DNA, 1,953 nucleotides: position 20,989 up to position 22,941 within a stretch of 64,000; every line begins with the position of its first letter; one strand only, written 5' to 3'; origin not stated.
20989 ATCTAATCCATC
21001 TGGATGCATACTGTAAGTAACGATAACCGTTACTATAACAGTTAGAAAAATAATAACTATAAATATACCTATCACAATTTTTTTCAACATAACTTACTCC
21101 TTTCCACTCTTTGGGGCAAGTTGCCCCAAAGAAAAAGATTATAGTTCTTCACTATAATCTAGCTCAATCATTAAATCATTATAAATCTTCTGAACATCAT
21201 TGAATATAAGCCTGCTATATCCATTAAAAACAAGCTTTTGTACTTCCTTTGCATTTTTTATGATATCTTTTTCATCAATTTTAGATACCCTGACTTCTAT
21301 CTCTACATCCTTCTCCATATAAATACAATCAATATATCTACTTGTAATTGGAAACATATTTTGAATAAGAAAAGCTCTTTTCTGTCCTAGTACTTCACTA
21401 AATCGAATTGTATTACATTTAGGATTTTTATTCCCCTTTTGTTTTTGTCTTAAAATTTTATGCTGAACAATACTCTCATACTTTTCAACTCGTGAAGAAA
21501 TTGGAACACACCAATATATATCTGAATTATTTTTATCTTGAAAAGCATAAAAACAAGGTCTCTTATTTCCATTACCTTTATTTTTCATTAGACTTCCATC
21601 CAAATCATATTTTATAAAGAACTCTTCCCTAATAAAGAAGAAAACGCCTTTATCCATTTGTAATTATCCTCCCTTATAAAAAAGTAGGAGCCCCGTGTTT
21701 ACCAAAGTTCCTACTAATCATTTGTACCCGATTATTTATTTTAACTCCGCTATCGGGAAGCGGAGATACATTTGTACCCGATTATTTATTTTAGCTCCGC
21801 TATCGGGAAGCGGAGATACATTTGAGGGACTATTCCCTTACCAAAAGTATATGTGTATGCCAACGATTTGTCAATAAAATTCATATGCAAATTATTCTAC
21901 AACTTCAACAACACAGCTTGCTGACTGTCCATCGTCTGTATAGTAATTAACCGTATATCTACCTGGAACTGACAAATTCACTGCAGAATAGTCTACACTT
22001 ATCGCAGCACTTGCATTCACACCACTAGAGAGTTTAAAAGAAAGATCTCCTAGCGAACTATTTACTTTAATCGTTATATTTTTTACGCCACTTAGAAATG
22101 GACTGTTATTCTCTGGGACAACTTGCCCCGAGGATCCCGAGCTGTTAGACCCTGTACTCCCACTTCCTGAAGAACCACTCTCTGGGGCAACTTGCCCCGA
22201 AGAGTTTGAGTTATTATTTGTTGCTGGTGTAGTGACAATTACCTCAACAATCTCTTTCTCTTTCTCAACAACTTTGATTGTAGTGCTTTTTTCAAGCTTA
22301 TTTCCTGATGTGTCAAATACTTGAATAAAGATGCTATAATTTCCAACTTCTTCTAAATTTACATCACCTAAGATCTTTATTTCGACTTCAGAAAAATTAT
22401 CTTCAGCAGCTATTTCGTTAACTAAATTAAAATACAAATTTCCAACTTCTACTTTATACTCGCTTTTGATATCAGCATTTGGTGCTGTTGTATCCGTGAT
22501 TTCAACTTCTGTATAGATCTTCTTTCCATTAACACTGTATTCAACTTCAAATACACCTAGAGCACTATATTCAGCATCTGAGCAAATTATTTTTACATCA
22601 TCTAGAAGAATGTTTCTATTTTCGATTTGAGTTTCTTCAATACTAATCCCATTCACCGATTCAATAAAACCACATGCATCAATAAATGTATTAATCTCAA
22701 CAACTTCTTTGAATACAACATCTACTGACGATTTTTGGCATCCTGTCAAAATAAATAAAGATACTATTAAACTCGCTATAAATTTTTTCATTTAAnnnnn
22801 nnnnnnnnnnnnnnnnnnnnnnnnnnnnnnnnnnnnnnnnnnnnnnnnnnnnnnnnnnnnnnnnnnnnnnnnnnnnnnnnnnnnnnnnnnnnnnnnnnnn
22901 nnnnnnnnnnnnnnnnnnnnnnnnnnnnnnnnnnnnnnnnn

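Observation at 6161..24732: Element-restricted dispersed palindrome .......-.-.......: 19 copies, none elsewhere in 64 kb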

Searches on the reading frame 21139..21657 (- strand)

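Call 8: search_protein_families(library=pfam, proteins=[window:21139-21657:-], max_evalue=0.01)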
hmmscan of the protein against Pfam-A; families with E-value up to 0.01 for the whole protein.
window:21139-21657:- (172 aa): 0 families

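Call 51: search_protein_families(library=ncbifam, proteins=[window:21139-21657:-], max_evalue=0.01)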
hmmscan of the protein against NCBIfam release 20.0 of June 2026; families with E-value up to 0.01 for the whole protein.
window:21139-21657:- (172 aa): 1 family
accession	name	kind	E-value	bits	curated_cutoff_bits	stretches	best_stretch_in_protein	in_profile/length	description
NF047359.1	CptIN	equivalog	3.8e-47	159.9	90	1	5-162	2-150/150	type III toxin-antitoxin system CptIN family toxin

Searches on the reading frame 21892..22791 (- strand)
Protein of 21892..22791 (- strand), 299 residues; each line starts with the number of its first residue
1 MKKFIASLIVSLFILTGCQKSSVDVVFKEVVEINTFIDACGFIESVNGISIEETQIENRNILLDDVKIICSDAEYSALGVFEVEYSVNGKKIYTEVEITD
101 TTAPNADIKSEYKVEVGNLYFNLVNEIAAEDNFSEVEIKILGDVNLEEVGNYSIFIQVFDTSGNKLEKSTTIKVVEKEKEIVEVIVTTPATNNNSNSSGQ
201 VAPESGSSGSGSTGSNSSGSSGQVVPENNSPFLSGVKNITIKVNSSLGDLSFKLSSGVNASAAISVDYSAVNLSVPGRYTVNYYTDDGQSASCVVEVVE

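Call 8: search_protein_families(library=pfam, proteins=[window:21892-22791:-], max_evalue=0.01)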
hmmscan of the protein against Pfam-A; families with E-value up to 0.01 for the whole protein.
window:21892-22791:- (299 aa): 2 families
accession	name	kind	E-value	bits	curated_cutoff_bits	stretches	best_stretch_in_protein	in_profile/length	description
PF16403.11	Bact_surface_Ig-like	-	3.3e-10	40.3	27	1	111-174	8-71/71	Bacterial surface protein, Ig-like domain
PF18981.6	InlK_D3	-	0.00015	22.2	25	0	259-288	31-61/75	Internalin K domain (D3/D4)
